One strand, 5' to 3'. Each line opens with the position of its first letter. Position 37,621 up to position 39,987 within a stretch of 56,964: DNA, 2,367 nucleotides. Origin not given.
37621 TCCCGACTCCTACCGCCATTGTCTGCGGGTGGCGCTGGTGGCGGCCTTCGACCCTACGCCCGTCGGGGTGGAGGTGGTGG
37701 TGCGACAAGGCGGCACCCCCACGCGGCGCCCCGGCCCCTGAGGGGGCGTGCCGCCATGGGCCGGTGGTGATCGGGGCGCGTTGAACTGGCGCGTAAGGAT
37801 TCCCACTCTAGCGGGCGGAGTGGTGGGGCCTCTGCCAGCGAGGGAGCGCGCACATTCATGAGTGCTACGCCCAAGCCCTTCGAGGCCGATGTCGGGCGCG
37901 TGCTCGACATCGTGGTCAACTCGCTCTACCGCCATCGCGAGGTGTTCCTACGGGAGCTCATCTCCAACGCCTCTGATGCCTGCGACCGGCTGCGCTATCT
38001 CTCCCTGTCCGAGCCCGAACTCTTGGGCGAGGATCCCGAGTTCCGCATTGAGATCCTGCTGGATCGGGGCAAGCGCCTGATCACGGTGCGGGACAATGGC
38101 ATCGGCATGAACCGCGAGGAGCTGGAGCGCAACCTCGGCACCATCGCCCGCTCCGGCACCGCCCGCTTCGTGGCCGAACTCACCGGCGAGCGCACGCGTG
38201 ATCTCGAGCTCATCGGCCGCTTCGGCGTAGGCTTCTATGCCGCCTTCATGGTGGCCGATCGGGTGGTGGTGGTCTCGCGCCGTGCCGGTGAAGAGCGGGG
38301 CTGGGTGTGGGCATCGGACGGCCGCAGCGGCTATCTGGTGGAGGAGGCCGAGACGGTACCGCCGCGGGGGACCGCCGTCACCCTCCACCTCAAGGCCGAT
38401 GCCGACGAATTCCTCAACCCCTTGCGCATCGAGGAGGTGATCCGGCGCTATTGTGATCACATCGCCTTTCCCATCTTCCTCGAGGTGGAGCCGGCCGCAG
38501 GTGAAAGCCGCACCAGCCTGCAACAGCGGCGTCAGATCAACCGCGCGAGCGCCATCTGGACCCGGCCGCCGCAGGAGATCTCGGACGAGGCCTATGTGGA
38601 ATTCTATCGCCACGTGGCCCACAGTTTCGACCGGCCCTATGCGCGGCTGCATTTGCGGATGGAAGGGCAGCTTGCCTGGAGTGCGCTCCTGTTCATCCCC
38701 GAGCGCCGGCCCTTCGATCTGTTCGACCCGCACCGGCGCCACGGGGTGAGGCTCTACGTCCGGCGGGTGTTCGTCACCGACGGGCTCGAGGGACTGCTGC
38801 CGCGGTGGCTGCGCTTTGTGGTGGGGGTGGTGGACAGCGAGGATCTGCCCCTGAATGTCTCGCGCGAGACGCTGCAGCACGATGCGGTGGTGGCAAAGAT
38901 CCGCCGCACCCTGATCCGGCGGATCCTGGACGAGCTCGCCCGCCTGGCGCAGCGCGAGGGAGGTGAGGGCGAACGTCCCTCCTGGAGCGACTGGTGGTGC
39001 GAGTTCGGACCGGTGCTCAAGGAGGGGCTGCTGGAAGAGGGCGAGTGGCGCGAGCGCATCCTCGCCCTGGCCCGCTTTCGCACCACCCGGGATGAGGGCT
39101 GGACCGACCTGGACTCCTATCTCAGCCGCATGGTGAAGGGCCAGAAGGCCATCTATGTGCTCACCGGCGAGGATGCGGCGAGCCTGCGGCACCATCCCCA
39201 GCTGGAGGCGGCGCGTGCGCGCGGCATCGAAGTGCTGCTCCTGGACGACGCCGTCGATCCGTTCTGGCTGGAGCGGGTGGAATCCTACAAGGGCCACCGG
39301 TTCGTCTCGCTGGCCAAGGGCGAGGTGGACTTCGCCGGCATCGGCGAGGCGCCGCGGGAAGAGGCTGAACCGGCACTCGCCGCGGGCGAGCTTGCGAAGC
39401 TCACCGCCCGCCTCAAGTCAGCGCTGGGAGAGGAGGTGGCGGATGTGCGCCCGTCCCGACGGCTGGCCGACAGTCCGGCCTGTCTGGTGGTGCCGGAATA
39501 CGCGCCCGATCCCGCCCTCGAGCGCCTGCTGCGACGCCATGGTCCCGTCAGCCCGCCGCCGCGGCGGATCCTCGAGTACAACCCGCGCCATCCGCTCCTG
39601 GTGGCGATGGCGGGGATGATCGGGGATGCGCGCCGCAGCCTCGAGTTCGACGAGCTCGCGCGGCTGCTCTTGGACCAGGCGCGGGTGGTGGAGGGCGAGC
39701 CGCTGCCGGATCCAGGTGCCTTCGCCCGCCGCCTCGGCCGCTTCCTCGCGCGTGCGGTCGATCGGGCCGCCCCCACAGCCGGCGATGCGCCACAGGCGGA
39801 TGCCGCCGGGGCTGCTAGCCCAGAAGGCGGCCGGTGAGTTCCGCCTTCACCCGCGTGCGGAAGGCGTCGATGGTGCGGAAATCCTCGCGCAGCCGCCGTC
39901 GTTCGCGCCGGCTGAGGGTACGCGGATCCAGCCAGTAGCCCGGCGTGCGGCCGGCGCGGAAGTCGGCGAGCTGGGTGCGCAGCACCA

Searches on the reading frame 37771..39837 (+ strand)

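Call 16: search_protein_families(library=ncbifam, proteins=[window:37771-39837:+], max_evalue=0.00001)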
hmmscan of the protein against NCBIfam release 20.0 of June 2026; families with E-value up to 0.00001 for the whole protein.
window:37771-39837:+ (688 aa): 3 families
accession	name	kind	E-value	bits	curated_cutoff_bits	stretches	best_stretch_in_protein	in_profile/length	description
NF003555.1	PRK05218.1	equivalog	4.4e-203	676.2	371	1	36-657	4-612/614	molecular chaperone HtpG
NF010683.0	PRK14083.1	equivalog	5.4e-52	177.1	455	1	33-395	4-338/604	HSP90 family protein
NF050001.1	restrict_BbrUII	equivalog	9.7e-07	27.7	550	1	93-176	40-121/659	BbrUII/HgiDII family restriction enzyme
